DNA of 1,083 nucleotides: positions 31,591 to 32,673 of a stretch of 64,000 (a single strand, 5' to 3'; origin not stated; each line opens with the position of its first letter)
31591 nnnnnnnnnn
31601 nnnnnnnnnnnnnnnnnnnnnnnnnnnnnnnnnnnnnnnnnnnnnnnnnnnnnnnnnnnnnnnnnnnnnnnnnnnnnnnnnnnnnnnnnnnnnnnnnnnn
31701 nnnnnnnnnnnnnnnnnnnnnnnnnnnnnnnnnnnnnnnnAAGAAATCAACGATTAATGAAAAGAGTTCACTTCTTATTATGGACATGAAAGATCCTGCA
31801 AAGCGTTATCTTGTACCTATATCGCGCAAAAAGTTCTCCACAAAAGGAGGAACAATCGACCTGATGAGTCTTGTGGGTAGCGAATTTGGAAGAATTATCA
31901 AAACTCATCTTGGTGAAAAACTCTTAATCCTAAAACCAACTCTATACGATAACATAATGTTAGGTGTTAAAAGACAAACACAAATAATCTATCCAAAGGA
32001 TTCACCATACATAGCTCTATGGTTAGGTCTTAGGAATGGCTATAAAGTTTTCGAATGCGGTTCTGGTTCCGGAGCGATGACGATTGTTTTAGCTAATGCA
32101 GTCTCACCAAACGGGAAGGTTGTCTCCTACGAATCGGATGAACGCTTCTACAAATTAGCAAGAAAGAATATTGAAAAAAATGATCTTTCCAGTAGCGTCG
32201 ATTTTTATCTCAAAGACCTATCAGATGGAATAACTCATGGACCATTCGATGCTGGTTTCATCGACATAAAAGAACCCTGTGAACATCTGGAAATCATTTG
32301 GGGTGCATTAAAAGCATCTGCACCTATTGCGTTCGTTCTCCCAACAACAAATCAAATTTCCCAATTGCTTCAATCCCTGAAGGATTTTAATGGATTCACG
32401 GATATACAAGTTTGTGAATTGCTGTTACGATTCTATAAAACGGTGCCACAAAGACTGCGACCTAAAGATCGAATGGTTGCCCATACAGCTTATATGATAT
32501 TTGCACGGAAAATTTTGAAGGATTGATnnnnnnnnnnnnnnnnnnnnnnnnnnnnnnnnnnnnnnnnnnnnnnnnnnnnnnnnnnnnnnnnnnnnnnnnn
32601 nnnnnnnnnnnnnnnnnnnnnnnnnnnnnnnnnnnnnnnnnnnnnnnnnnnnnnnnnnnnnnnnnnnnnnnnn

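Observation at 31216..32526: Unusual fusion of a zinc-ribbon Nudix hydrolase (NudC-like) to a TrmI-type tRNA m1A methyltransferase, immediately downstream of nadA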

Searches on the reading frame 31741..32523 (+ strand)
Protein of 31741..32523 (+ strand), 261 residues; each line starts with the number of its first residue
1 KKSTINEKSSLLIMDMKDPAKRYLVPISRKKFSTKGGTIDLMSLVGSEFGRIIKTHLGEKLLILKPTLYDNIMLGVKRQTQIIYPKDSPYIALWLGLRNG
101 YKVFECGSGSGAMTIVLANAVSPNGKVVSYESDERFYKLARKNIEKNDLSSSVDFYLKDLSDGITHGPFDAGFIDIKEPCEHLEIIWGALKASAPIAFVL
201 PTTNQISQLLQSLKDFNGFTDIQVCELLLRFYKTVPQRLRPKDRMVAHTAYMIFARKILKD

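Call 16: search_solved_structures(query=window:31741-32523:+, max_evalue=0.001, show_alignments=2)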
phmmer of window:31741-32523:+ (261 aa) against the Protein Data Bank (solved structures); distinct sequences matched with E-value up to 0.001: 23.
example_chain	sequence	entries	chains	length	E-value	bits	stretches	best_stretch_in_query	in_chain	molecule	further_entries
1o54_A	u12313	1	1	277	1.7e-58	201.4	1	14-259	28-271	SAM-dependent O-methyltransferase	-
2yvl_A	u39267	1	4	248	7.1e-52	179.7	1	61-258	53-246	Hypothetical protein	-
3mb5_A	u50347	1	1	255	4.4e-42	147.7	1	13-259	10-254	SAM-dependent methyltransferase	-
3lga_A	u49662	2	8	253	2.8e-41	145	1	13-258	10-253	SAM-dependent methyltransferase | SAM-dependent methyltransferase, putative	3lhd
1i9g_A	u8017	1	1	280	1.7e-29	106.4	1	20-258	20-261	HYPOTHETICAL PROTEIN RV2118C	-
2pwy_A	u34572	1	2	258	1.4e-25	93.5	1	11-257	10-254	tRNA (adenine-N(1)-)-methyltransferase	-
5c1i_A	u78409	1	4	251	2.1e-24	89.7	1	12-257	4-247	tRNA (adenine(58)-N(1))-methyltransferase TrmI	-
5c0o_E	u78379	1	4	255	2.6e-24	89.5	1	11-257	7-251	tRNA (adenine(58)-N(1))-methyltransferase TrmI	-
2b25_A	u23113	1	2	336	2.4e-18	69.9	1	35-216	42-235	hypothetical protein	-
1yb2_A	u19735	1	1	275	6.6e-18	68.5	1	76-257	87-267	hypothetical protein Ta0852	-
5ccb_A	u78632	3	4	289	3.1e-16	63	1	40-243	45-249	tRNA (adenine(58)-N(1))-methyltransferase catalytic subunit TRMT61A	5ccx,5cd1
7cvu_A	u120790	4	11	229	1.5e-07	34.5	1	83-200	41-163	O-methyltransferase family 3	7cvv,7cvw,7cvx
3dul_A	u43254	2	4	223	2.2e-07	34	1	81-200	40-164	O-methyltransferase, putative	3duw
5eqj_B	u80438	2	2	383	3.9e-07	33.2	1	13-149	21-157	tRNA (adenine(58)-N(1))-methyltransferase catalytic subunit TRM61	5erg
8c9v_A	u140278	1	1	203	7.7e-07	32.2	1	83-163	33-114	O-methyltransferase, family 3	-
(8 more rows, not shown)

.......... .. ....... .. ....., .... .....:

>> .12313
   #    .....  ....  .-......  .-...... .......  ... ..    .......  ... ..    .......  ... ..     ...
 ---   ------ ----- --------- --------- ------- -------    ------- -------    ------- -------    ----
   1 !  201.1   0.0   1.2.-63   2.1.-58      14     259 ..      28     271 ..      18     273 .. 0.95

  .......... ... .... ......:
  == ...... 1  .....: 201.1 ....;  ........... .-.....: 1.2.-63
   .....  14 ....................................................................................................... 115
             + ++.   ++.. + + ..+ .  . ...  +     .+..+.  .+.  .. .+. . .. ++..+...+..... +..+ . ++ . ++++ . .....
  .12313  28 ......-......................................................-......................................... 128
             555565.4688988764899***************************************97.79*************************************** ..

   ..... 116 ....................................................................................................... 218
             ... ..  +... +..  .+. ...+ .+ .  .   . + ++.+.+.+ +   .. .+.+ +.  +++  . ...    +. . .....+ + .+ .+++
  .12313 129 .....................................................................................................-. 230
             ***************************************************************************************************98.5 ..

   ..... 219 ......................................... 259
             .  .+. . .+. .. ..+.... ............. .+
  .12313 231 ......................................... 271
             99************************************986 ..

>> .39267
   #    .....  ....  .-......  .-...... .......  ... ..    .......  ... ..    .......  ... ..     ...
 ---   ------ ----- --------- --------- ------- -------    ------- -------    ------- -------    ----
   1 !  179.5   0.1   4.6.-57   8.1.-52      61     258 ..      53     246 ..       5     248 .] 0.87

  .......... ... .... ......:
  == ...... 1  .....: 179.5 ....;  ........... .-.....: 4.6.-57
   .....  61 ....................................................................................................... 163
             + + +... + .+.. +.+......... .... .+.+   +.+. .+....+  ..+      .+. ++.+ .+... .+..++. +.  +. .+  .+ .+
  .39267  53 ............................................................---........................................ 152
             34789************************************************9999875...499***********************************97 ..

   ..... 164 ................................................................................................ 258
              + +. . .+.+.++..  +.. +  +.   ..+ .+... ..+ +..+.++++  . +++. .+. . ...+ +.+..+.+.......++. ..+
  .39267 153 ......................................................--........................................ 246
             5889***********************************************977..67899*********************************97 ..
